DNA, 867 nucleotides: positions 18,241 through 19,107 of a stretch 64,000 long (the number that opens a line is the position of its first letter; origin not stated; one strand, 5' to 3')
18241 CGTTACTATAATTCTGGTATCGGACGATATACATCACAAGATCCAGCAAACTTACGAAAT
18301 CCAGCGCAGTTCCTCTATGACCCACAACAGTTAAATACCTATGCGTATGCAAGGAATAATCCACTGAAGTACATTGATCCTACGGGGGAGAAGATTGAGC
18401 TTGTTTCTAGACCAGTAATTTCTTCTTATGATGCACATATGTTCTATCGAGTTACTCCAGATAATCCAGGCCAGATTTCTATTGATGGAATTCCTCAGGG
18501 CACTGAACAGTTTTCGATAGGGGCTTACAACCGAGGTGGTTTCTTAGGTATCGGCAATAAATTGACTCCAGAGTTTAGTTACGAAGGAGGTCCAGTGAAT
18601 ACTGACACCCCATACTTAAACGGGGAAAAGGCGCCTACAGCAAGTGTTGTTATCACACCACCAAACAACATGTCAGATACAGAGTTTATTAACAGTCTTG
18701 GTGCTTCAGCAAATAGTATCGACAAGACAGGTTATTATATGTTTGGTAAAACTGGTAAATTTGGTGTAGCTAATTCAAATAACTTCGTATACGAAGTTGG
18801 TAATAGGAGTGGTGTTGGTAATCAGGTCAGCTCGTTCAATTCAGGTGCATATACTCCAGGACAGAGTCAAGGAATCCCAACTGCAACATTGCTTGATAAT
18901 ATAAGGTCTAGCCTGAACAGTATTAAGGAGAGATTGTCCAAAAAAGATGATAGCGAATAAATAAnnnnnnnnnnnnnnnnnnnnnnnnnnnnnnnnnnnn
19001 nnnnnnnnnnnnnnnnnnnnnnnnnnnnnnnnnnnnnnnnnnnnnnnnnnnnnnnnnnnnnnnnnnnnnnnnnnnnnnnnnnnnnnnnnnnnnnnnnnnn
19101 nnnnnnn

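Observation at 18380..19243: Unrecognised C-terminal toxin domain plus small 2-TM candidate immunity gene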

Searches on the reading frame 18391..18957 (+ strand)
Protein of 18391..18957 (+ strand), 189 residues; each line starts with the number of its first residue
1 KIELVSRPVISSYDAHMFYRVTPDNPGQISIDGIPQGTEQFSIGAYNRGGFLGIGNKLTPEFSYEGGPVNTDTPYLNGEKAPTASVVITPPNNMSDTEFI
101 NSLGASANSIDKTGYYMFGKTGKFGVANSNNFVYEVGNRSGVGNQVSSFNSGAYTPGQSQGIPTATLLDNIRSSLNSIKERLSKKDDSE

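Call 8: search_protein_families(library=pfam, proteins=[window:18391-18957:+], max_evalue=0.1)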
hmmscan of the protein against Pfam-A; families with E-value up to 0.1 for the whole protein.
window:18391-18957:+ (189 aa): 1 family
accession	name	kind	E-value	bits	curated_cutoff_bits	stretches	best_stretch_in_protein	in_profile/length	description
PF23268.1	RIN1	-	0.045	14.5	27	1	139-186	14-60/95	RIN1-like domain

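Call 9: find_homologous_proteins(query=window:18391-18957:+)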
Query window:18391-18957:+ (189 aa): 6 proteins with E <= 0.001 among 79 candidates.
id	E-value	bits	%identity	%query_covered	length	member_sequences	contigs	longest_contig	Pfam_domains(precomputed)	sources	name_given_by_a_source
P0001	2.4e-93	329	79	99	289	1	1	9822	PF25023.2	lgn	-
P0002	2.6e-80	287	77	90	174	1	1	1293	-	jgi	jgi:hypothetical protein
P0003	6.3e-57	211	56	94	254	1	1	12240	-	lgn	-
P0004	9.9e-54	200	50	97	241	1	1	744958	-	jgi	jgi:hypothetical protein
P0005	6.7e-52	194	50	97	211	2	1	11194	-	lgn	-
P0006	3.3e-37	146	45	96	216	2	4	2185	-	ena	-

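Call 10: search_protein_families(library=ncbifam, proteins=[window:18391-18957:+], max_evalue=0.1)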
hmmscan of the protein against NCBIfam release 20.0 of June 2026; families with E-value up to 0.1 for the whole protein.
window:18391-18957:+ (189 aa): 0 families

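Call 11: search_solved_structures(query=window:18391-18957:+, max_evalue=10)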
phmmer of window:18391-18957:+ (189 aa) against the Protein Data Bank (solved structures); distinct sequences matched with E-value up to 10: 1.
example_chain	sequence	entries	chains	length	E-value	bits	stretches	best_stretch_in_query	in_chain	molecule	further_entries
7ong_A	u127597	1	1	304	0.18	15.2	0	123-162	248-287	SAKe6BE-L1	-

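Call 14: find_encoding_contigs(protein=P0004, flank=10000, max_places=3)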
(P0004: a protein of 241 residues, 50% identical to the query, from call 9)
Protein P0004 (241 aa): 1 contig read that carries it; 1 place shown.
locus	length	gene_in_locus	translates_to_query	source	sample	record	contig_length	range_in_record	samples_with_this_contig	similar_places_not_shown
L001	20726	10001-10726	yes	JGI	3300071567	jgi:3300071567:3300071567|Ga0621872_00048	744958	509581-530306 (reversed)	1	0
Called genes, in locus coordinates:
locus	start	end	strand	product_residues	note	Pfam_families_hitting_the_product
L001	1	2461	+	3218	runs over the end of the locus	PF03534:SpvB, PF13517:FG-GAP_3 (faint)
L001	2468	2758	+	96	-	-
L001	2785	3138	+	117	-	PF24722:DUF7674 (weak)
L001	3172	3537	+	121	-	PF24722:DUF7674 (weak)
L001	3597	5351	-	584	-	PF00239:Resolvase, PF07508:Recombinase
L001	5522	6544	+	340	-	PF02661:Fic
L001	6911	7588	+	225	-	-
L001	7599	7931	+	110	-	-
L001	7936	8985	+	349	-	-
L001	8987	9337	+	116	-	-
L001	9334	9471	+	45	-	-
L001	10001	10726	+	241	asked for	-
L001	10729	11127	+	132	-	-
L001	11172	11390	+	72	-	-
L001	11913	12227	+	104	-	-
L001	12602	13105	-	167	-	PF07963:N_methyl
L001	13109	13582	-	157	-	PF00011:HSP20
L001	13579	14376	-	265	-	PF13367:PrsW-protease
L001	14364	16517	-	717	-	PF00133:tRNA-synt_1, PF09334:tRNA-synt_1g, PF00133:tRNA-synt_1, PF08264:Anticodon_1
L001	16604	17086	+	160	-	PF00856:SET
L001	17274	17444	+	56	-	-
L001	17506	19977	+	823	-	PF07517:SecA_DEAD, PF01043:SecA_PP_bind, PF21090:P-loop_SecA, PF07516:SecA_SW, PF02810:SEC-C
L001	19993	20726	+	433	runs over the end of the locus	PF08245:Mur_ligase_M, PF02875:Mur_ligase_C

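Call 15: find_encoding_contigs(protein=P0001, flank=10000, max_places=3)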
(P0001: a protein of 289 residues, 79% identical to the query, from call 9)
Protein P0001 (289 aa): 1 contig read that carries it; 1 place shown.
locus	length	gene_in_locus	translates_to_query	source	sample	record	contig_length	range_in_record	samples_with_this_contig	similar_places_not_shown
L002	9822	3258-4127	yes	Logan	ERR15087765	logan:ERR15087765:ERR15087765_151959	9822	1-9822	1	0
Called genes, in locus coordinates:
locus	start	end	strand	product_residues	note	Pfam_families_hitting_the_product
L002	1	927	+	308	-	?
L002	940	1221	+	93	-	-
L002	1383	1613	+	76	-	-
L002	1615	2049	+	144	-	-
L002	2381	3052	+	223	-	PF01797:Y1_Tnp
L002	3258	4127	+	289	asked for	PF25023:TEN_YD-shell (weak)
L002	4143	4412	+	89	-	-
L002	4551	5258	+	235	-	PF13847:Methyltransf_31, PF08242:Methyltransf_12 (weak), PF13649:Methyltransf_25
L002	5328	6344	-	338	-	PF01522:Polysacc_deac_1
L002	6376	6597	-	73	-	-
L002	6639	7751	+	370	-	PF13579:Glyco_trans_4_4, PF13439:Glyco_transf_4 (weak), PF00534:Glycos_transf_1, PF13692:Glyco_trans_1_4, PF13524:Glyco_trans_1_2 (weak)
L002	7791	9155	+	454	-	PF13524:Glyco_trans_1_2 (faint), PF00534:Glycos_transf_1, PF13692:Glyco_trans_1_4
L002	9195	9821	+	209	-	?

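Call 18: find_encoding_contigs(protein=P0003, flank=10000, max_places=3)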
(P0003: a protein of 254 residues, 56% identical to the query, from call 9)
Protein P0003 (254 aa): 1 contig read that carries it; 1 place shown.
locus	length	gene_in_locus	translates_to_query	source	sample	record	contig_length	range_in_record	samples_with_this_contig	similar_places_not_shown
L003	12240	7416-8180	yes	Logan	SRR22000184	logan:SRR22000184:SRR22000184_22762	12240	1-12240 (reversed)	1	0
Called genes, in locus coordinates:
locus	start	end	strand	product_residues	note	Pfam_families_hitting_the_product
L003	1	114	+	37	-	?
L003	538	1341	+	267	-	-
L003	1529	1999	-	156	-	PF03412:Peptidase_C39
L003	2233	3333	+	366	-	PF24517:CBM96 (weak), PF01551:Peptidase_M23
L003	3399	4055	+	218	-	-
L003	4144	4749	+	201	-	-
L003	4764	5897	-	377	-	PF00293:NUDIX, PF13489:Methyltransf_23 (faint), PF13847:Methyltransf_31, PF08241:Methyltransf_11 (weak), PF13649:Methyltransf_25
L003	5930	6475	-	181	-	PF13238:AAA_18 (weak), PF13521:AAA_28 (weak), PF02223:Thymidylate_kin, PF13207:AAA_17 (faint)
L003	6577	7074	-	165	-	PF01272:GreA_GreB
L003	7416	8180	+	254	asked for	-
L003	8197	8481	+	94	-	-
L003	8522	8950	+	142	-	-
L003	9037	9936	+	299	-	PF00892:EamA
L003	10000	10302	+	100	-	-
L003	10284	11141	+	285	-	-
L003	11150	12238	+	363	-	?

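Call 19: find_encoding_contigs(protein=P0005, flank=10000, max_places=3)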
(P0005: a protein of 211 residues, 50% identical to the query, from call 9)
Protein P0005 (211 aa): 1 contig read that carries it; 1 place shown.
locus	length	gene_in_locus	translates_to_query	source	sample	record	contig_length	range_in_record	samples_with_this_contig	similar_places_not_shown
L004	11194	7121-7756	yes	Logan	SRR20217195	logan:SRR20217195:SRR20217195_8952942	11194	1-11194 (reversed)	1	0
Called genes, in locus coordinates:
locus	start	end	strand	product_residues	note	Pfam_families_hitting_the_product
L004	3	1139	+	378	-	?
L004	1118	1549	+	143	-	-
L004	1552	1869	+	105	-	-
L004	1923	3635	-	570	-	PF00239:Resolvase, PF07508:Recombinase, PF13408:Zn_ribbon_recom (weak)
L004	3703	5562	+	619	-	PF02463:SMC_N (weak), PF13175:AAA_15, PF13555:AAA_29 (faint), PF13304:AAA_21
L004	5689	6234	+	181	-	-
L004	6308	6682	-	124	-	PF18932:DUF5681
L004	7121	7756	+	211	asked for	-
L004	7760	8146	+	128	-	-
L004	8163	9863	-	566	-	PF00239:Resolvase, PF07508:Recombinase, PF13408:Zn_ribbon_recom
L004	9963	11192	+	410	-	?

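Call 20: find_encoding_contigs(protein=P0006, flank=10000, max_places=4)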
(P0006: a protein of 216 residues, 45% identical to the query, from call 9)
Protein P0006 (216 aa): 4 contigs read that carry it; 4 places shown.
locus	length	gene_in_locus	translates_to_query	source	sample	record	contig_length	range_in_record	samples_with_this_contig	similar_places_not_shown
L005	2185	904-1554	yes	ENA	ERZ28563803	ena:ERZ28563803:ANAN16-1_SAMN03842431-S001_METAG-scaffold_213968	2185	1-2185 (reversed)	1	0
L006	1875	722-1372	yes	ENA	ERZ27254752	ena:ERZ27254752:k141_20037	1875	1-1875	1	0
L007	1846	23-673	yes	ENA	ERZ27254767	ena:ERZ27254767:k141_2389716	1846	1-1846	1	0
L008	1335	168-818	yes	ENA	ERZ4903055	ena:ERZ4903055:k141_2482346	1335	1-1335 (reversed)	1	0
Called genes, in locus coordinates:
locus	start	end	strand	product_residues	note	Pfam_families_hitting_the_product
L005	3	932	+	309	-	?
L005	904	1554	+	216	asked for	-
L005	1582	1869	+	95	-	-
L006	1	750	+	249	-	?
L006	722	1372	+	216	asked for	-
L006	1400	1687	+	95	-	-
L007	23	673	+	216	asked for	-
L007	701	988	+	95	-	-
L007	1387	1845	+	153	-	?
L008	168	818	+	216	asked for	-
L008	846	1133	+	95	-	-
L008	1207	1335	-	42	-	?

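Call 21: find_encoding_contigs(protein=P0002, flank=10000, max_places=3)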
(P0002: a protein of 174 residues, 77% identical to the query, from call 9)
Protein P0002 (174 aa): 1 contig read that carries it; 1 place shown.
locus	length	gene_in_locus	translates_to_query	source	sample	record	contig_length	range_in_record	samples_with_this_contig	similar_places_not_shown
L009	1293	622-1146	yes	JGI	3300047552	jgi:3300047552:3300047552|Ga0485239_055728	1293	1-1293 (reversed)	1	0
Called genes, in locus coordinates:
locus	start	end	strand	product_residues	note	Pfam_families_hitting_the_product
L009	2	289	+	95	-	?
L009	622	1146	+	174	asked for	-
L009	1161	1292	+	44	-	?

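Call 29: search_protein_families(library=pfam, alignment_id=A2, max_evalue=1)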
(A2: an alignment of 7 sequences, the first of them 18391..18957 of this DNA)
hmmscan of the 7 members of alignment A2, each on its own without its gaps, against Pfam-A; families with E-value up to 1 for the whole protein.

A. member 1, window:18391-18957:+ (189 aa): 1 family
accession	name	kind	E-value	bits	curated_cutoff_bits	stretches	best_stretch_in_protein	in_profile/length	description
PF23268.1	RIN1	-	0.045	14.5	27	1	139-186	14-60/95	RIN1-like domain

B. families by the number of members that match (of 7 scanned): 2 families
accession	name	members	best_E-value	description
PF23268.1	RIN1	1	0.045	RIN1-like domain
PF20259.3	tRNA_Me_trans_M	1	0.088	tRNA methyl transferase PRC-barrel domain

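Call 30: search_solved_structures(query=A2, max_evalue=10, show_alignments=2)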
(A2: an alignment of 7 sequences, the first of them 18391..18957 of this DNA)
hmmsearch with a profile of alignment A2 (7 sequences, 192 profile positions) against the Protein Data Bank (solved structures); distinct sequences matched with E-value up to 10: 0.

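Call 31: predict_structure(alignment_id=A2)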
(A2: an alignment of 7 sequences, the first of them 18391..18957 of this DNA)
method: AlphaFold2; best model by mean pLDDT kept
length: 189 residues; sequences in the alignment: 7
mean_pLDDT: 73.6   pTM: 0.71
mean pLDDT of the five models: 73.6, 72.3, 72.0, 71.8, 68.9
residues with pLDDT >= 90: 60; 70-90: 53; 50-70: 39; < 50: 37
segments of 3 or more residues with pLDDT < 50: 50-55, 117-121, 123-125, 153-173
pLDDT, mean of each block of 10 residues (from residue 1): 83 73 94 94 77 56 87 88 88 93 91 53 57 87 81 44 39 56 57
secondary structure, 60 per line:
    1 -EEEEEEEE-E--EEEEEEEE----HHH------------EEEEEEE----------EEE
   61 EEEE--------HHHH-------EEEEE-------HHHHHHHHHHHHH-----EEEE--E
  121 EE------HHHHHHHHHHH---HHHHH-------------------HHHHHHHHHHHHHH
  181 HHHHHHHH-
elements in order: E2-9 E14-21 E41-47 E58-64 H73-76 E84-88 H96-108 E114-117 E120-122 H129-139 H143-147 H167-188

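Call 33: search_protein_representatives(alignment_id=A2)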
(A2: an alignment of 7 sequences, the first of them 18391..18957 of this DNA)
Query: 7 sequences, 192 profile positions. Proteins with E-value up to 0.001 (for the whole library): 64; up to 1e-10: 33; up to 1e-30: 18. The best 64 are listed.
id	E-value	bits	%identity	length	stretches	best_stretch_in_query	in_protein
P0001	2.3e-97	341.0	-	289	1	1-191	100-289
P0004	6.3e-88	310.2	-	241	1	1-190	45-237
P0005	2.5e-79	282.1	-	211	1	2-190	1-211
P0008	1.6e-76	273.0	-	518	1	1-191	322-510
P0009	1.2e-72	260.3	-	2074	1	1-189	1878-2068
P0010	1.1e-62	227.9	-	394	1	2-190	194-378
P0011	3.1e-61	223.1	-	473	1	1-190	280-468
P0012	1.2e-60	221.2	-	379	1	3-190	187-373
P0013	1.3e-59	217.8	-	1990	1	1-189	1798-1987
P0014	6.2e-54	199.3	-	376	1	1-188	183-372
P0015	1.9e-51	191.2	-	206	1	1-188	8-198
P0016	4.7e-49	183.4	-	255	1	1-189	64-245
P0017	7.2e-46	173.0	-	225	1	1-170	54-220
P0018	2.3e-44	168.1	-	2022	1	1-190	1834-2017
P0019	2.1e-43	165.0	-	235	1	1-189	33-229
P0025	3.0e-28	115.5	-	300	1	13-186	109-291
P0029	1.7e-21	93.5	-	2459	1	14-152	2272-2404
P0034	2.9e-14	69.9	-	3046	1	2-178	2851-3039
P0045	1.9e-08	50.9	-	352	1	1-172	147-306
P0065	3.8e-04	36.9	-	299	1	11-189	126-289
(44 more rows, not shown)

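Call 37: search_protein_families(library=pfam, alignment_id=A3, max_evalue=0.01)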
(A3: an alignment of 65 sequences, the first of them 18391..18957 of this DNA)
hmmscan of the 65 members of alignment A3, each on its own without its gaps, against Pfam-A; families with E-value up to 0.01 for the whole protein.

A. member 1, window:18391-18957:+ (189 aa): 0 families

B. families by the number of members that match (of 65 scanned): 12 families
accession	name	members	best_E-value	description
PF05593.20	RHS_repeat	7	1.7e-36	RHS Repeat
PF03534.18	SpvB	6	3.9e-20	Salmonella virulence plasmid 65kDa B protein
PF13517.12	FG-GAP_3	6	1.2e-17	FG-GAP-like repeat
PF01839.29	FG-GAP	5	6.3e-11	FG-GAP repeat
PF20041.5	DUF6443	4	4e-10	Domain of unknown function (DUF6443)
PF25023.1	TEN_YD-shell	3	4.2e-05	Teneurin YD-shell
PF12256.14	TcdB_toxin_midN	2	1.6e-17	Insecticide toxin TcdB middle/N-terminal region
PF25788.1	Ig_Rha78A_N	1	2.7e-10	Rha78A-like, N-terminal immunoglobulin domain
PF03527.20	RHS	1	1.5e-05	RHS protein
PF00415.24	RCC1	1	0.00041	Regulator of chromosome condensation (RCC1) repeat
PF00688.24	TGFb_propeptide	1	0.0016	TGF-beta propeptide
PF15522.11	Ntox14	1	0.0065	Novel toxin 14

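Call 41: search_solved_structures(query=A4, max_evalue=10, show_alignments=3)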
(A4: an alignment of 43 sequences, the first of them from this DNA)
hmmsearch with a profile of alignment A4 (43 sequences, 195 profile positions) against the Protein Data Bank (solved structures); distinct sequences matched with E-value up to 10: 3.
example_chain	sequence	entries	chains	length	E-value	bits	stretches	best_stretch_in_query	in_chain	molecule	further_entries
9fx9_B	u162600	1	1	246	0.97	12.5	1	111-177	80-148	Capsid protein VP2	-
9fx1_B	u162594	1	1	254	1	12.4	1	111-177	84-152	Capsid protein VP2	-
6sk7_B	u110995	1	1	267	1.1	12.3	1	111-177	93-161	VP2 capsid protein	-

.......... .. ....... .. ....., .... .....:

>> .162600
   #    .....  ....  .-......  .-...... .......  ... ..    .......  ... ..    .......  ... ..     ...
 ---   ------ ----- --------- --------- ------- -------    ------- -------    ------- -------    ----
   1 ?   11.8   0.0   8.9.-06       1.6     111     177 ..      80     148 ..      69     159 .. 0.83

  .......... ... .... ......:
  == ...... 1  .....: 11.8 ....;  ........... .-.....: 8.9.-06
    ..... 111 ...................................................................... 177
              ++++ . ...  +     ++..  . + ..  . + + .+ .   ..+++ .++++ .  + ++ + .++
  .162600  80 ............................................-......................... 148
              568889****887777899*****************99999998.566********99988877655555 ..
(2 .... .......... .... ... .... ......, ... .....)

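Call 43: find_related_loci(query=A2, collection=genome_contigs, flank=3000)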
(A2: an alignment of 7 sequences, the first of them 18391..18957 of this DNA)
Query A2 (189 aa) in genome_contigs; peptide patterns used: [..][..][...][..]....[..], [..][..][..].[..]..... (x = any residue, [..] = any of these).
98 stretches matched a pattern; 1 encode a relative of the query (tblastn E <= 1e-3); 1 distinct loci.
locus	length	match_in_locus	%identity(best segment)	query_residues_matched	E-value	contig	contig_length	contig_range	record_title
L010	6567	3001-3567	54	1-184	3e-67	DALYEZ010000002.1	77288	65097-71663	MAG TPA_asm: Candidatus Paceibacterota bacterium isolate CTOTU14267 NODE_47_length_77288_cov_9.345992, whole genome shot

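Call 45: find_encoding_contigs(protein=P0009, flank=4000, max_places=2)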
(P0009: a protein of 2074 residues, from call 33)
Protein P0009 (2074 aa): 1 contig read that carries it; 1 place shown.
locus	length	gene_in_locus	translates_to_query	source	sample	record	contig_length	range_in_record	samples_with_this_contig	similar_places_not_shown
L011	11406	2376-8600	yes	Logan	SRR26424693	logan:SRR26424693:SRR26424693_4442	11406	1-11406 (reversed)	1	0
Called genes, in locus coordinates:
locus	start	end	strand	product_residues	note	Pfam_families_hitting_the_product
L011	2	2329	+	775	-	?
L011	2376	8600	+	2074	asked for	PF03534:SpvB, PF05593:RHS_repeat (faint), PF13517:FG-GAP_3 (faint), PF20041:DUF6443 (weak), PF25023:TEN_YD-shell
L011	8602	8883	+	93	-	-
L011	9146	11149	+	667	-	-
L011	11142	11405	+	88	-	?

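Call 48: find_encoding_contigs(protein=P0025, flank=3000, max_places=2)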
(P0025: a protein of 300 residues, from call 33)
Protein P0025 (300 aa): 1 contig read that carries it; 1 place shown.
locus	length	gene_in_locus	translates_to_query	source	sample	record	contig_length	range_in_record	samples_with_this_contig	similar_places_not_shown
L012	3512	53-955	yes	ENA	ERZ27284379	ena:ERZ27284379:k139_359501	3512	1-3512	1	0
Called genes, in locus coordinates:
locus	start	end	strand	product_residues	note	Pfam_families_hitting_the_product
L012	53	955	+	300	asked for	PF25023:TEN_YD-shell (weak)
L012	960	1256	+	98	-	-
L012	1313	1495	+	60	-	-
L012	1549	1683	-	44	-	-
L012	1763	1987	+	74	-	-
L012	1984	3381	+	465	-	-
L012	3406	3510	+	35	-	?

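Call 49: find_encoding_contigs(protein=P0065, flank=3000, max_places=2)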
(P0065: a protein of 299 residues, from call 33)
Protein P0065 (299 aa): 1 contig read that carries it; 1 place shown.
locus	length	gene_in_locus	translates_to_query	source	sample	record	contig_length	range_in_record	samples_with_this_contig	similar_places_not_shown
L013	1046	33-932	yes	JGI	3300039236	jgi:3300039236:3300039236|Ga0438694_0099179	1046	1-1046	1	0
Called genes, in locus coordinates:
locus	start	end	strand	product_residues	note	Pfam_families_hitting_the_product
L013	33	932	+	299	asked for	-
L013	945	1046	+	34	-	?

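Call 50: find_encoding_contigs(protein=P0034, flank=3000, max_places=2)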
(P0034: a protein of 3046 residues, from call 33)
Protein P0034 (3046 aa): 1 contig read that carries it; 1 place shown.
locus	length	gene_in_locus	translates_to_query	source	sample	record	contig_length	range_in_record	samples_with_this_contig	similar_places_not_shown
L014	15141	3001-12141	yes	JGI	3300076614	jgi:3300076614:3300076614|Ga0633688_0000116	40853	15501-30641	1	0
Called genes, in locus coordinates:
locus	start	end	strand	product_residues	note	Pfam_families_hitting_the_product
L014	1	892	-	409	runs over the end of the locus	PF10412:TrwB_AAD_bind (faint)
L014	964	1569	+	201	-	PF04002:RadC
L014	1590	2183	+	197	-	PF04002:RadC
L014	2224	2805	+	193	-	PF04002:RadC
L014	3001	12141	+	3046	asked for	PF13517:FG-GAP_3 (faint), PF03534:SpvB, PF25788:Ig_Rha78A_N, PF05593:RHS_repeat (weak)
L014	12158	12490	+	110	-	-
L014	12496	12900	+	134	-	PF24719:Imm33-like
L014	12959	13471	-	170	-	-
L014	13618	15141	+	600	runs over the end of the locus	PF02463:SMC_N (weak), PF11398:DUF2813, PF13175:AAA_15, PF13476:AAA_23, PF13304:AAA_21, PF13175:AAA_15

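Call 51: find_encoding_contigs(protein=P0029, flank=3000, max_places=2)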
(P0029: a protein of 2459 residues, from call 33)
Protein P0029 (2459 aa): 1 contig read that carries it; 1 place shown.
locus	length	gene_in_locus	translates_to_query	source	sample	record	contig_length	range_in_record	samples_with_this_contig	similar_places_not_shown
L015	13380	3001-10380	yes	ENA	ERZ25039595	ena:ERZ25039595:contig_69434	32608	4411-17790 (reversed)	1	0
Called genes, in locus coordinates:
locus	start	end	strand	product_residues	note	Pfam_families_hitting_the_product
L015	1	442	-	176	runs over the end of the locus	-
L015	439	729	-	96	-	-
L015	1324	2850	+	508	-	PF00239:Resolvase, PF07508:Recombinase, PF13408:Zn_ribbon_recom (weak)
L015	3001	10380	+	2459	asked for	PF03534:SpvB, PF01839:FG-GAP (faint), PF13517:FG-GAP_3 (weak), PF12256:TcdB_toxin_midN, PF20041:DUF6443 (weak), PF05593:RHS_repeat, PF25023:TEN_YD-shell (weak)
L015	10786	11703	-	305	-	-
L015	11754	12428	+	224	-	-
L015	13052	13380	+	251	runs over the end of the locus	PF02086:MethyltransfD12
